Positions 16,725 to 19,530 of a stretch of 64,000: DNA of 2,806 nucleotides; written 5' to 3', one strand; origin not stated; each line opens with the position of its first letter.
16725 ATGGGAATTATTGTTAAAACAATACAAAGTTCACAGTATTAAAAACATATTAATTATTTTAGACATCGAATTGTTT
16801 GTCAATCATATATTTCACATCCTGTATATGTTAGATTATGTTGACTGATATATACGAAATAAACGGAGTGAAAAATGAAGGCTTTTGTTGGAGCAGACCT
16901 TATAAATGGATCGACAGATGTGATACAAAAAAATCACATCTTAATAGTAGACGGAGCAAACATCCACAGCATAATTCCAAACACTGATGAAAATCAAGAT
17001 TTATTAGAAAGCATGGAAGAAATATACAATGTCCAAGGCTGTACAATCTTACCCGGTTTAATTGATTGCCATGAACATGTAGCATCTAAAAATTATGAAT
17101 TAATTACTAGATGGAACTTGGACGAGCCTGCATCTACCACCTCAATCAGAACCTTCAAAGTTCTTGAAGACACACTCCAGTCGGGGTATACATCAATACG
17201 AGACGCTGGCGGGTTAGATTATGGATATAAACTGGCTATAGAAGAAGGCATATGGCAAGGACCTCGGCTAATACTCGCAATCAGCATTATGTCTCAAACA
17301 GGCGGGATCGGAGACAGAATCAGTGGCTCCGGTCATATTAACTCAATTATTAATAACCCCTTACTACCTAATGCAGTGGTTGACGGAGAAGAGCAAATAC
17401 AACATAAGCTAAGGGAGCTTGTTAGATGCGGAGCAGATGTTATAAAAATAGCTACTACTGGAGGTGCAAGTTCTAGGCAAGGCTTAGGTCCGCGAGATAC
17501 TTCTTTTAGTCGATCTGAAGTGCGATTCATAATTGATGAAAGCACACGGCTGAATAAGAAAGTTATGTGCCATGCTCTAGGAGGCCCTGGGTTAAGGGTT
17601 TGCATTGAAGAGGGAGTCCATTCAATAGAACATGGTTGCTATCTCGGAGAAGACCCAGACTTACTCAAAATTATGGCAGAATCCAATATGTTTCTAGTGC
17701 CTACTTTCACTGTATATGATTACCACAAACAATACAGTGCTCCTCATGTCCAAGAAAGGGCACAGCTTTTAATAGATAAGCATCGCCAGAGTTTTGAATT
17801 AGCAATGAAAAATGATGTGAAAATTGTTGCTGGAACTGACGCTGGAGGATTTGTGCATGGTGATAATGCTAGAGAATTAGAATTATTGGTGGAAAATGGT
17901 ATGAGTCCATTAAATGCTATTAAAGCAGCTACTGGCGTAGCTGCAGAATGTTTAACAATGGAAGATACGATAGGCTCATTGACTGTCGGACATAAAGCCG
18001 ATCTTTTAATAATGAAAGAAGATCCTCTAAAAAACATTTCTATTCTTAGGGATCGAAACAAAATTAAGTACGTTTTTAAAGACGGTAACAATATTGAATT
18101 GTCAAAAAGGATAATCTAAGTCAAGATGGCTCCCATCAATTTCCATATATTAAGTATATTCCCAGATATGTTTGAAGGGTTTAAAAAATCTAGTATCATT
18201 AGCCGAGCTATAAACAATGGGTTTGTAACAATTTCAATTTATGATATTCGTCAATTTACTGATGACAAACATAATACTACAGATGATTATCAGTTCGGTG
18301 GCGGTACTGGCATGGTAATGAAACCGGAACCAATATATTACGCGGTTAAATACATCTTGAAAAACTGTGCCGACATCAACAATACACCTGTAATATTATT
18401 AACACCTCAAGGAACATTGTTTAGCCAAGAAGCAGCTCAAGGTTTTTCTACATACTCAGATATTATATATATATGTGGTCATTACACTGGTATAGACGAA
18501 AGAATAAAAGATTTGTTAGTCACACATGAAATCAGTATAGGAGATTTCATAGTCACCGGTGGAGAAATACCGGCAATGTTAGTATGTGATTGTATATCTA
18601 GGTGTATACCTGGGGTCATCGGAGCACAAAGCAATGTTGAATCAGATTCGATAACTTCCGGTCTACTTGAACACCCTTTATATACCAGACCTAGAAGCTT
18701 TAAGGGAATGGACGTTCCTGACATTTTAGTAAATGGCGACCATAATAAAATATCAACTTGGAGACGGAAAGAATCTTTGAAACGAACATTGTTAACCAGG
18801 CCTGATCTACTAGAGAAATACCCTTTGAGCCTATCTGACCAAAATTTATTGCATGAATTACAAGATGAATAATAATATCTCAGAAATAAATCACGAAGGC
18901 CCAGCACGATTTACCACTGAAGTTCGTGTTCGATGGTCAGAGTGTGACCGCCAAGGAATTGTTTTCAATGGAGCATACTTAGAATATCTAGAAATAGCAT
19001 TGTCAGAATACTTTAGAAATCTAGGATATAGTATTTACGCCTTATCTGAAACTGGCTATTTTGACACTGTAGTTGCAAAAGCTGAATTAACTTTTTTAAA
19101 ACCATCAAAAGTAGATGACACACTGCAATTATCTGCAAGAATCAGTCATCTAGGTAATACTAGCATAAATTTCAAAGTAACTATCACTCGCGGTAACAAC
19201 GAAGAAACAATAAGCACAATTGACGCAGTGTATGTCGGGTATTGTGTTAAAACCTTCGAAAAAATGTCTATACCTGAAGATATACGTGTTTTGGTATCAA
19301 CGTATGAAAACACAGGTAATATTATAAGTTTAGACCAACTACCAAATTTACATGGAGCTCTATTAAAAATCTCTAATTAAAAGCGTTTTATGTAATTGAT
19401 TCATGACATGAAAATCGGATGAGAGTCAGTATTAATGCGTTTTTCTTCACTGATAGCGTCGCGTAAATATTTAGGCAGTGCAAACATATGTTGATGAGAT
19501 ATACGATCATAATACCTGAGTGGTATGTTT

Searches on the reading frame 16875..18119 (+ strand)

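Call 47: search_protein_families(library=pfam, proteins=[window:16875-18119:+], max_evalue=0.00001)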
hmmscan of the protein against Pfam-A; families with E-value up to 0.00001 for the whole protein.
window:16875-18119:+ (414 aa): 2 families
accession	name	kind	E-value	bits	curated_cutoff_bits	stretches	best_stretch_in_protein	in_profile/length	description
PF01979.26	Amidohydro_1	-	3e-45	155.4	25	1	57-405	1-343/345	Amidohydrolase family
PF07969.17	Amidohydro_3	-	1.6e-12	48.1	29.7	1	248-404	307-468/472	Amidohydrolase family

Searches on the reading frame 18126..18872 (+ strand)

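Call 47: search_protein_families(library=pfam, proteins=[window:18126-18872:+], max_evalue=0.00001)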
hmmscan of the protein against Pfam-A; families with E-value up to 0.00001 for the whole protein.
window:18126-18872:+ (248 aa): 1 family
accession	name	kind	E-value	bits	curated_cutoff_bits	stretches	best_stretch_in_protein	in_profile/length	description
PF01746.26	tRNA_m1G_MT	-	5.6e-55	186.5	27.3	1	26-226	2-195/195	tRNA (Guanine-1)-methyltransferase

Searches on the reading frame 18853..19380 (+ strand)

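Call 47: search_protein_families(library=pfam, proteins=[window:18853-19380:+], max_evalue=0.00001)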
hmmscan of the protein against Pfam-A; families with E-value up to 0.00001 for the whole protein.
window:18853-19380:+ (175 aa): 2 families
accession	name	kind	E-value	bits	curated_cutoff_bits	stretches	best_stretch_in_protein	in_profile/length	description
PF03061.28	4HBT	-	7e-16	58.8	20.6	1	34-118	1-77/79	Thioesterase superfamily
PF13279.12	4HBT_2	-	1.6e-10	42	25.5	1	26-145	1-119/122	Thioesterase-like superfamily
